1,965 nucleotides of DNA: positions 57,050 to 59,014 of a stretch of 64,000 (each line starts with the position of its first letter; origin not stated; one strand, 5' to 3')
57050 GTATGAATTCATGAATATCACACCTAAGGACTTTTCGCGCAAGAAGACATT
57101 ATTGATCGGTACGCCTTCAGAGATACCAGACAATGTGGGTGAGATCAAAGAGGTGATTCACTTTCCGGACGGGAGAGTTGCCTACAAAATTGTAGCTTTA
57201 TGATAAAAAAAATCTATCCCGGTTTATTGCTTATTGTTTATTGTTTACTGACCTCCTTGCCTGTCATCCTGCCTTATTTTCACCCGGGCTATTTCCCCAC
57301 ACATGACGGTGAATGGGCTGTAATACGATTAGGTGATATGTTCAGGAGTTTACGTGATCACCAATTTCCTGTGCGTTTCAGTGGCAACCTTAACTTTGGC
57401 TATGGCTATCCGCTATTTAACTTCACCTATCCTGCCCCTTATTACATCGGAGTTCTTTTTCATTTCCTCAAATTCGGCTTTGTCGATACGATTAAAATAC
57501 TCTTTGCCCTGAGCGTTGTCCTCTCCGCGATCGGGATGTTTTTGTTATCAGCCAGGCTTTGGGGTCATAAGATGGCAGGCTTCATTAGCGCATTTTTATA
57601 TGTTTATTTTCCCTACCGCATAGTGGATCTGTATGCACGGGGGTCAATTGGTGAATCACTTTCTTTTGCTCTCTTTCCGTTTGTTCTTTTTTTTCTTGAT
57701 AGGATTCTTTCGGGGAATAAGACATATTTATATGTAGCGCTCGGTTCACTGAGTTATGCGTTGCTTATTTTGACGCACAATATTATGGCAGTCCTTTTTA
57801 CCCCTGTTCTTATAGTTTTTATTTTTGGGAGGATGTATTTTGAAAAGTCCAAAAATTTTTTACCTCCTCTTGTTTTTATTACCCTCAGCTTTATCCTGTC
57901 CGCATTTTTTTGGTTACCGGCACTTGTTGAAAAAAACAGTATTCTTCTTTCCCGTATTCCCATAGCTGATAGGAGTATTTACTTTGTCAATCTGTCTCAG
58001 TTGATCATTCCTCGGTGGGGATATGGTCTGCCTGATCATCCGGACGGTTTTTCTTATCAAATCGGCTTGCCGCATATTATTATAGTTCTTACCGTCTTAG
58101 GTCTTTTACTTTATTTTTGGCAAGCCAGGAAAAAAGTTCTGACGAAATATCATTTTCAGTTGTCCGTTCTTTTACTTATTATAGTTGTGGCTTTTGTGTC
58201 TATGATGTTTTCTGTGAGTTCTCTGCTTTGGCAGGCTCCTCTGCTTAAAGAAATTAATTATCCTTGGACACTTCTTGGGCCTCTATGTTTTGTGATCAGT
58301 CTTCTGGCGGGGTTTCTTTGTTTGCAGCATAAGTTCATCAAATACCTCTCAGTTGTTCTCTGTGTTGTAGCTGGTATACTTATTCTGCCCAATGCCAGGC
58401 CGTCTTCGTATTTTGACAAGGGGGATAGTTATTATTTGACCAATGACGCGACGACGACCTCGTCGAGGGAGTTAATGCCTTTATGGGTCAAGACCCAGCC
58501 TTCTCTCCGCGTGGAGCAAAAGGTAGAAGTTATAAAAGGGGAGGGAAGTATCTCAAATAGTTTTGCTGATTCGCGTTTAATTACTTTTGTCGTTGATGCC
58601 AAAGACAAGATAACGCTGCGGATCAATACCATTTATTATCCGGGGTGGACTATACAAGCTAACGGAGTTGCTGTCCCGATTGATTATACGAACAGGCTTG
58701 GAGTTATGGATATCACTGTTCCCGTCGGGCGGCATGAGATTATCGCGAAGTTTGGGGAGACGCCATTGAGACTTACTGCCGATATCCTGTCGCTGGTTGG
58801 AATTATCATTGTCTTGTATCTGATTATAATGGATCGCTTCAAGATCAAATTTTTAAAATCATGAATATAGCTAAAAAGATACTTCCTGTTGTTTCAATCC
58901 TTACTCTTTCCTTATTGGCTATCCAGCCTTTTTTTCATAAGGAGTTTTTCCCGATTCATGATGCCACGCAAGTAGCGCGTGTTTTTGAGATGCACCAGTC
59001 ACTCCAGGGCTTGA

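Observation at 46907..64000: About 17-kb glycosylation locus with eight consecutive polytopic GT-C/YfhO-like membrane proteins between polyprenyl-phosphate-sugar GT2s and a flippase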

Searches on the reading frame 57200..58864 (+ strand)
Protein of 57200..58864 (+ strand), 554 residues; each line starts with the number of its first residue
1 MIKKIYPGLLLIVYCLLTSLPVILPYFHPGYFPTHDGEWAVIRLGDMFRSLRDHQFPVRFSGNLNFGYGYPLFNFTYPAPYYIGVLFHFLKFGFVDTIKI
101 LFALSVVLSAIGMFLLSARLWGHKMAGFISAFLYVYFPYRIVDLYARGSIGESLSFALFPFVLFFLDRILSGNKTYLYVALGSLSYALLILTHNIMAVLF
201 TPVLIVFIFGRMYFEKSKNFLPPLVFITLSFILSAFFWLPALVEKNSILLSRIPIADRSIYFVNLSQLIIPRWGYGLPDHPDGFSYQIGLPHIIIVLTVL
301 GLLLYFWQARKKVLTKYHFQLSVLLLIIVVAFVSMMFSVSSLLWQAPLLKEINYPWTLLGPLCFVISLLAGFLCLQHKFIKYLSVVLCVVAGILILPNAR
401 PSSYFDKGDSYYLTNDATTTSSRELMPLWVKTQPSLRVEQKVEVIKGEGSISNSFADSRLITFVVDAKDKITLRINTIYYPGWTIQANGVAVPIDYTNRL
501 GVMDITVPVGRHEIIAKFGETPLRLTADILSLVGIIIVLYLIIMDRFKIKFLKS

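Call 5: search_protein_families(library=pfam, proteins=[window:57200-58864:+], max_evalue=0.1)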
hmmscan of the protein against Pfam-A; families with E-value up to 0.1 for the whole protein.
window:57200-58864:+ (554 aa): 1 family
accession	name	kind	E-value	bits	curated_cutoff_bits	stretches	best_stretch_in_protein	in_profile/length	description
PF10131.15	PTPS_related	-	5.2e-06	25.6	26.4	1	77-395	5-300/621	6-pyruvoyl-tetrahydropterin synthase related domain; membrane protein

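Call 6: search_protein_families(library=ncbifam, proteins=[window:57200-58864:+], max_evalue=0.1)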
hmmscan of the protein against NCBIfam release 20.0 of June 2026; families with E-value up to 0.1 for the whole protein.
window:57200-58864:+ (554 aa): 1 family
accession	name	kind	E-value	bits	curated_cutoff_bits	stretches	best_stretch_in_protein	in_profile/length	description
NF041553.1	CBO2463_dom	subfamily_domain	0.016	14.9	50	0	475-505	3-33/60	CBO2463/CBO2479 domain-containing protein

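Call 13: find_related_loci(query=window:57200-58864:+, collection=genome_contigs, flank=10000)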
Query window:57200-58864:+ (554 aa) in genome_contigs; peptide patterns used: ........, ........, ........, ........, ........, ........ (x = any residue, [..] = any of these).
85 stretches matched a pattern; 59 encode a relative of the query (tblastn E <= 1e-3); 59 distinct loci.
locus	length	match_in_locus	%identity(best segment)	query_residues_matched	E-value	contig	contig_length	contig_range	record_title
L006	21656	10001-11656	60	1-551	0e+0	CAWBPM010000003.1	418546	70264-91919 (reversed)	MAG: Candidatus Levybacteria bacterium isolate MFD01476.bin.1.72 genome assembly, contig: contig_44256, whole genome sho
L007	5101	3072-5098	59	1-539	0e+0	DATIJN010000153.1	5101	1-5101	MAG TPA_asm: Candidatus Saccharimonadales bacterium isolate SMAG_U15692 k141_301977, whole genome shotgun sequence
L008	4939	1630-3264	58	7-552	0e+0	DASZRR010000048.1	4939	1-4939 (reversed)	MAG TPA_asm: Patescibacteria group bacterium isolate SMAG_U6029 k141_725859, whole genome shotgun sequence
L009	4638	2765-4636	54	8-532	0e+0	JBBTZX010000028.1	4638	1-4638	MAG: Patescibacteria group bacterium isolate H14-bin027_1 H14_bin027_1_000000000028, whole genome shotgun sequence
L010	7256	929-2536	52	13-554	0e+0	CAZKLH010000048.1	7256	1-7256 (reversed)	MAG TPA_asm: uncultured Gammaproteobacteria bacterium isolate SRP200132_co1_753 genome assembly, contig: NODE_19071_leng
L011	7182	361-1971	53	1-536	2e-180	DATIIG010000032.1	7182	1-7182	MAG TPA_asm: Candidatus Saccharimonadales bacterium isolate SMAG_U15658 k141_650352, whole genome shotgun sequence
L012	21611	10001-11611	52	9-548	1e-178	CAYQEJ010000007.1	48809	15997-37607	MAG TPA_asm: uncultured Gammaproteobacteria bacterium isolate SRP278252_co2_88 genome assembly, contig: NODE_1195_length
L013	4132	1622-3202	54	1-528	0e+0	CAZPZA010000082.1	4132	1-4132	MAG TPA_asm: uncultured Gammaproteobacteria bacterium isolate binchicken_co21_463 genome assembly, contig: NODE_32862_le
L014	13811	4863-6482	52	1-541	6e-178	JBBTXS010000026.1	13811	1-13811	MAG: Patescibacteria group bacterium isolate H51-bin091_1 H51_bin091_1_000000000026, whole genome shotgun sequence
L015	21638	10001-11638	53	8-554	2e-177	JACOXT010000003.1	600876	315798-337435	MAG: Candidatus Levyibacteriota bacterium isolate NC_groundwater_160_Ag_S-0.1um_36_20 S4_GD2017_2_S1_scaffold_58, whole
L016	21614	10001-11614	49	11-550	4e-175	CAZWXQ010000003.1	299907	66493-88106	MAG TPA_asm: uncultured Gammaproteobacteria bacterium isolate SRP292972_co3_100 genome assembly, contig: NODE_48_length_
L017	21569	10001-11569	52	2-528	4e-171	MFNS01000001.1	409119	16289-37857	MAG: Candidatus Levybacteria bacterium RIFCSPHIGHO2_01_FULL_40_16 rifcsphigho2_01_scaffold_15, whole genome shotgun sequ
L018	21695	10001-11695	50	3-534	2e-168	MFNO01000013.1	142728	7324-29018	MAG: Candidatus Levybacteria bacterium RIFCSPHIGHO2_01_FULL_38_26 rifcsphigho2_01_scaffold_197, whole genome shotgun seq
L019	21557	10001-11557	53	21-542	3e-167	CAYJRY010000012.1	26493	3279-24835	MAG TPA_asm: uncultured Gammaproteobacteria bacterium isolate ERP125453_co1_466 genome assembly, contig: NODE_1593_lengt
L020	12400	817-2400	52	14-550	6e-167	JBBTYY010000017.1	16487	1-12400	MAG: Patescibacteria group bacterium isolate H52-bin050_1 H52_bin050_1_000000000017, whole genome shotgun sequence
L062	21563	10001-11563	40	25-553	2e-111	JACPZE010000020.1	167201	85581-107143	MAG: Candidatus Gottesmanbacteria bacterium isolate NC_groundwater_881_Pr1_S2p5_36_20 Montesol18_S2p5_coassembly_scaffol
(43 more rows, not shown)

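Call 28: search_solved_structures(query=A3, max_evalue=1)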
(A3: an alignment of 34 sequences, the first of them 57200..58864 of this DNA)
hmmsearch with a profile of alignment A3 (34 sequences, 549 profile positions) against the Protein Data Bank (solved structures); distinct sequences matched with E-value up to 1: 0.

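Call 44: find_homologous_proteins(query=window:57200-58864:+, max_evalue=0.001)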
Query window:57200-58864:+ (554 aa): 916 proteins with E <= 0.001 among 8000 candidates; the best 120 are listed.
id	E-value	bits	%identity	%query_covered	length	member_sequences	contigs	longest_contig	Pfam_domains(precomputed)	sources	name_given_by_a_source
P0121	0.0e+0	1047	85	100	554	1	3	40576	-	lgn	-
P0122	8.1e-264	895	71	100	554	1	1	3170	PF10131.16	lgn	-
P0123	1.6e-226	772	60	99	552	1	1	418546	PF10131.16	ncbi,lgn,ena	-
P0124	2.0e-219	748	60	100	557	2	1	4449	PF10131.16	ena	-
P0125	1.8e-216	739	60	98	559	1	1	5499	-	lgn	-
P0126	1.2e-214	733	61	91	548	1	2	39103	-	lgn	-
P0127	7.3e-213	727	62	90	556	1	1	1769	PF10131.16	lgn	-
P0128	1.9e-211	722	58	99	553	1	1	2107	PF10131.16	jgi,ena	-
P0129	1.0e-209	716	59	99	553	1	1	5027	PF10131.16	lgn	-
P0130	4.9e-208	711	58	99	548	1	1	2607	PF10131.16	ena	-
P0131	7.5e-207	707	59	97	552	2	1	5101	-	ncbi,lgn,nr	ncbi:MAG TPA: hypothetical protein VLG50_08885 [Candidatus Saccharimonadales bacterium]|nr:hypotheti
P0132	1.9e-205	702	57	98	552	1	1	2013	PF10131.16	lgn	-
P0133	1.4e-202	693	58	99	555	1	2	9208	PF10131.16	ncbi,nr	ncbi:MAG TPA: 6-pyruvoyl-tetrahydropterin synthase-related protein [Patescibacteria group bacterium]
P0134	4.6e-202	691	57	96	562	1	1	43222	-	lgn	-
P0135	4.9e-202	691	58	95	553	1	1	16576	-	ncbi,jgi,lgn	-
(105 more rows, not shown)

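Call 65: search_protein_families(library=pfam, proteins=[L062:552-1844:+, L062:1859-2827:+, L062:2866-3828:+, L062:3825-4964:+, L062:4940-6481:+, L062:14040-15074:+, L062:15071-16195:+, L062:17318-18709:+, L062:18681-19823:+, L012:3196-5562:+], max_evalue=0.001)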
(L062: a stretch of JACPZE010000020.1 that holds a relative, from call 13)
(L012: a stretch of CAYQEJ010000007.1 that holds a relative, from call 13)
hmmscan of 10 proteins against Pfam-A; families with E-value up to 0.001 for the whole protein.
L062:552-1844:+ (430 aa): 5 families
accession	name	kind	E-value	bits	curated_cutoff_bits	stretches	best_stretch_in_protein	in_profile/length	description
PF03721.20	UDPG_MGDP_dh_N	-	2.7e-60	203.6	27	1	1-181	1-184/187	UDP-glucose/GDP-mannose dehydrogenase family, NAD binding domain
PF00984.24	UDPG_MGDP_dh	-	3.1e-36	123.8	25.4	1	198-290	1-93/94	UDP-glucose/GDP-mannose dehydrogenase family, central domain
PF03720.21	UDPG_MGDP_dh_C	-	9.7e-35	119.5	30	1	313-414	1-103/103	UDP-glucose/GDP-mannose dehydrogenase family, UDP binding domain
PF03446.21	NAD_binding_2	-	2.3e-06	28.1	21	1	2-136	1-109/161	NAD binding domain of 6-phosphogluconate dehydrogenase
PF03807.23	F420_oxidored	-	0.00023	22.1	21.6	0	2-88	1-71/94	NADP oxidoreductase coenzyme F420-dependent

L062:1859-2827:+ (322 aa): 6 families
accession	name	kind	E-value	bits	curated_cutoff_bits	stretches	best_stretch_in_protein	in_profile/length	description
PF16363.11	GDP_Man_Dehyd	-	3.9e-86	290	27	1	10-313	1-331/332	GDP-mannose 4,6 dehydratase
PF01370.27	Epimerase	-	9e-58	196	20.9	1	9-249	1-240/240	NAD dependent epimerase/dehydratase family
PF04321.23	RmlD_sub_bind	-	5.2e-11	42.6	27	1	8-161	2-134/287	RmlD substrate binding domain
PF02719.21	Polysacc_synt_2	-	3.1e-09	36.9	20.2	1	10-123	2-126/293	Polysaccharide biosynthesis protein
PF01073.25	3Beta_HSD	-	4.6e-08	32.9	22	1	10-121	1-112/280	3-beta hydroxysteroid dehydrogenase/isomerase family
PF07993.18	NAD_binding_4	-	0.00053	19.6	20.1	0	11-167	1-192/258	Male sterility protein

L062:2866-3828:+ (320 aa): 6 families
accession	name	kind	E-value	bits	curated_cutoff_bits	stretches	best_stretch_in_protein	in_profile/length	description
PF16363.11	GDP_Man_Dehyd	-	4.5e-54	184.6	27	1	8-312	1-331/332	GDP-mannose 4,6 dehydratase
PF01370.27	Epimerase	-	1.1e-52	179.3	20.9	1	8-249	2-240/240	NAD dependent epimerase/dehydratase family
PF02719.21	Polysacc_synt_2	-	1.8e-12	47.5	20.2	1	8-118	2-120/293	Polysaccharide biosynthesis protein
PF01073.25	3Beta_HSD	-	2.1e-12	47.1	22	1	8-236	1-229/280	3-beta hydroxysteroid dehydrogenase/isomerase family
PF07993.18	NAD_binding_4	-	1.2e-10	41.4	20.1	1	69-186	82-209/258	Male sterility protein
PF04321.23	RmlD_sub_bind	-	7e-06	25.8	27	1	6-271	2-235/287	RmlD substrate binding domain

L062:3825-4964:+ (379 aa): 3 families
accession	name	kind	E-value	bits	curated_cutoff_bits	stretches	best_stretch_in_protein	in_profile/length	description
PF00535.33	Glycos_transf_2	-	1e-24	87.8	23.3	1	6-138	3-130/168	Glycosyl transferase family 2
PF04138.20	GtrA_DPMS_TM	-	8.6e-15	55.4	26.1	1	251-373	1-117/117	GtrA/DPMS, transmembrane domain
PF13641.12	Glyco_tranf_2_3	-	0.00096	19.7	27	0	6-142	6-139/230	Glycosyltransferase like family 2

L062:4940-6481:+ (513 aa): 1 family
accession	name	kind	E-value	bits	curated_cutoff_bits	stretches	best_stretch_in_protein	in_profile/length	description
PF13231.12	PMT_2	-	1.8e-08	35.2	26.1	1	87-234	4-154/160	Dolichyl-phosphate-mannose-protein mannosyltransferase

L062:14040-15074:+ (344 aa): 8 families
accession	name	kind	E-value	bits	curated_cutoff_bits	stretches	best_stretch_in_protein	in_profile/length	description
PF16363.11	GDP_Man_Dehyd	-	3.1e-56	191.7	27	1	5-326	1-331/332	GDP-mannose 4,6 dehydratase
PF01370.27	Epimerase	-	2.3e-51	175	20.9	1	5-261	2-240/240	NAD dependent epimerase/dehydratase family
PF01073.25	3Beta_HSD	-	2.3e-18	66.7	22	1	5-240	1-222/280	3-beta hydroxysteroid dehydrogenase/isomerase family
PF07993.18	NAD_binding_4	-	1.7e-15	57.3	20.1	1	6-207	1-220/258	Male sterility protein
PF02719.21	Polysacc_synt_2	-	5.2e-10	39.4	20.2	1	4-127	1-131/293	Polysaccharide biosynthesis protein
PF04321.23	RmlD_sub_bind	-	7.7e-08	32.2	27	1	3-197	2-154/287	RmlD substrate binding domain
PF00106.31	adh_short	-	6e-06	26.3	26.6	1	2-71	1-69/195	short chain dehydrogenase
PF13460.12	NAD_binding_10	-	9.6e-05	22.8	27.2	1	8-136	1-111/184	NAD(P)H-binding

L062:15071-16195:+ (374 aa): 9 families
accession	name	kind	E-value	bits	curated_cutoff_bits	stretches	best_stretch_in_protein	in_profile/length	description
PF01370.27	Epimerase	-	1.1e-48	166.2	20.9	2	7-136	1-124/240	NAD dependent epimerase/dehydratase family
PF16363.11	GDP_Man_Dehyd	-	8.6e-45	154.1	27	2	8-133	1-135/332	GDP-mannose 4,6 dehydratase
PF01073.25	3Beta_HSD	-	1.4e-21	77.2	22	1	8-134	1-123/280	3-beta hydroxysteroid dehydrogenase/isomerase family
PF02719.21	Polysacc_synt_2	-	5.9e-15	55.6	20.2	2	7-124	1-125/293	Polysaccharide biosynthesis protein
PF07993.18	NAD_binding_4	-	3.8e-09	36.5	20.1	1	9-235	1-227/258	Male sterility protein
PF13460.12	NAD_binding_10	-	1e-08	35.7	27.2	1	11-133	1-104/184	NAD(P)H-binding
PF05368.20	NmrA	-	1.2e-07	32.1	27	1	5-83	3-78/298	NmrA-like family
PF00106.31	adh_short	-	1.4e-06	28.4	26.6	1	5-77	1-77/195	short chain dehydrogenase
PF04321.23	RmlD_sub_bind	-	0.00021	20.9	27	0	6-108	2-85/287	RmlD substrate binding domain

L062:17318-18709:+ (463 aa): 0 families

L062:18681-19823:+ (380 aa): 1 family
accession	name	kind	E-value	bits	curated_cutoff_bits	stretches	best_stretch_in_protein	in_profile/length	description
PF13231.12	PMT_2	-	5e-10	40.3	26.1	1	94-232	2-145/160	Dolichyl-phosphate-mannose-protein mannosyltransferase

L012:3196-5562:+ (788 aa): 7 families
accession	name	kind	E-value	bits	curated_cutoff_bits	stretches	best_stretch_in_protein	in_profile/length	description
PF05362.19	Lon_C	-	2.6e-89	298.7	21.1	1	563-765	2-204/205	Lon protease (S16) C-terminal proteolytic domain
PF02190.22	LON_substr_bdg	-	1.4e-42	146.4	28.7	1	4-196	1-200/200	ATP-dependent protease La (LON) substrate-binding domain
PF00004.35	AAA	-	2.4e-25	89.9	21.2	1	345-484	1-128/131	ATPase family associated with various cellular activities (AAA)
PF22667.2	Lon_lid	-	5.2e-22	77.7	27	1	506-559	1-54/57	Lon protease AAA+ ATPase lid domain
PF13541.12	ChlI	-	1.1e-08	35.4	27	1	606-733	1-121/121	Subunit ChlI of Mg-chelatase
PF07728.20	AAA_5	-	7.2e-07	29.7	22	1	345-479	2-139/139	AAA domain (dynein-related subfamily)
PF13401.12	AAA_22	-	0.00012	22.8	27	0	343-437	6-104/130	AAA domain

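Call 69: predict_structure(alignment_id=A5)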
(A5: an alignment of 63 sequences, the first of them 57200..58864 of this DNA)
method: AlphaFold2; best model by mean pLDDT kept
length: 554 residues; sequences in the alignment: 63
mean_pLDDT: 87.6   pTM: 0.89
mean pLDDT of the five models: 87.6, 86.3, 86.2, 85.7, 80.8
residues with pLDDT >= 90: 310; 70-90: 200; 50-70: 37; < 50: 7
segments of 3 or more residues with pLDDT < 50: 549-554
pLDDT, mean of each block of 10 residues (from residue 1): 73 93 91 79 86 87 79 74 92 92 97 97 95 95 86 95 96 86 97 92 96 89 95 93 82 75 82 60 71 96 91 87 97 94 89 88 97 93 96 90 78 61 70 80 93 91 95 91 92 88 93 94 93 96 76 41
secondary structure, 60 per line:
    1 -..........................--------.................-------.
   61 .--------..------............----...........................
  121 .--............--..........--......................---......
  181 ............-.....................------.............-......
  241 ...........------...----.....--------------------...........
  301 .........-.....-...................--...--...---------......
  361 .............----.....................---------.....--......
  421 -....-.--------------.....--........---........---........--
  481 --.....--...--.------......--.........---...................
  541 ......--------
elements in order: H2-27 H36-52 H78-89 H94-121 H124-135 H138-147 H150-171 H175-192 H194-214 H221-233 H235-247 H265-269 H290-309 H311-315 H317-335 H355-373 H378-398 H408-412 H415-420 H422-425 E442-446 E449-456 E460-467 E471-478 E483-487 E490-492 E502-507 E510-518 H522-546

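Call 71: fold_search(model_id=the predicted structure, library=pdb)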
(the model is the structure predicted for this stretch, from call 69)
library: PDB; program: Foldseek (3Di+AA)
matches with E <= 10: 483; with E <= 0.001: 13
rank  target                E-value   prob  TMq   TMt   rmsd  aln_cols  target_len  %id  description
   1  3wak                  2.4e-05  1.00  0.42  0.29  10.9       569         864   14  Crystal structure of the Archaeoglobus fulgidus oligosaccharyltransferase (O29867_ARCFU) in the apo form (released 2013-10-30)
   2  7e9s_A                1.0e-04  1.00  0.40  0.28  10.2       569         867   14  Archaeal oligosaccharyltransferase AglB from Archaeoglobus fulgidus in complex with an inhibitory peptide and a dolich (released 2021-09-08)
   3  3waj                  1.6e-04  1.00  0.38  0.28  17.0       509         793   14  Crystal structure of the Archaeoglobus fulgidus oligosaccharyltransferase (O29867_ARCFU) complex with Zn and sulfate (released 2013-10-30)
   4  5ogl_A                3.0e-04  1.00  0.35  0.29  10.9       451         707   13  Structure of bacterial oligosaccharyltransferase PglB in complex with an acceptor peptide and an lipid-linked oligosac (released 2017-10-25)
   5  6gxc_A                3.2e-04  1.00  0.36  0.30  10.3       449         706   13  Bacterial oligosaccharyltransferase PglB in complex with an inhibitory peptide and a reactive lipid-linked oligosaccha (released 2018-11-14)
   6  3rce_A                3.4e-04  1.00  0.38  0.32  12.4       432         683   14  Bacterial oligosaccharyltransferase PglB (released 2011-06-15)
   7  8age_A                3.6e-04  1.00  0.41  0.36  13.2       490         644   12  Structure of yeast oligosaccharylransferase complex with acceptor peptide bound (released 2022-12-07)
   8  8agb_A                4.5e-04  1.00  0.43  0.38  12.0       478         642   11  Structure of yeast oligosaccharylransferase complex with lipid-linked oligosaccharide bound (released 2022-12-07)
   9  8b6l_I                4.5e-04  1.00  0.34  0.28  20.6       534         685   13  Subtomogram average of the human Sec61-TRAP-OSTA-translocon (released 2022-12-07)
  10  6ftg_5                5.8e-04  1.00  0.43  0.38  14.6       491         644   10  Subtomogram average of OST-containing ribosome-translocon complexes from canine rough microsomal membranes (released 2018-03-21)
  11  6w98_A                6.0e-04  1.00  0.43  0.20   7.2       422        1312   16  Single-Particle Cryo-EM Structure of Arabinofuranosyltransferase AftD from Mycobacteria (released 2020-05-13)
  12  8pn9_A                7.5e-04  1.00  0.36  0.31  19.3       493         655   11  Structure of human oligosaccharyltransferase OST-A complex bound to NGI-1 (released 2024-05-08)
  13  6wby                  9.7e-04  1.00  0.43  0.21   7.2       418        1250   16  Single-Particle Cryo-EM Structure of Arabinofuranosyltransferase AftD from Mycobacteria, Mutant R1389S Class 2 (released 2020-05-13)
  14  9n9j_I                1.0e-03  1.00  0.34  0.28  19.9       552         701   12  Structure of a GRP94 folding intermediate engaged with a CCDC134- and FKBP11-bound secretory translocon (released 2025-11-19)
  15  9i5k_A                1.6e-03  1.00  0.43  0.47   7.5       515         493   12  Structure of the Chaetomium thermophilum Pmt4 homodimer (C2 symmetry) (released 2025-12-24)
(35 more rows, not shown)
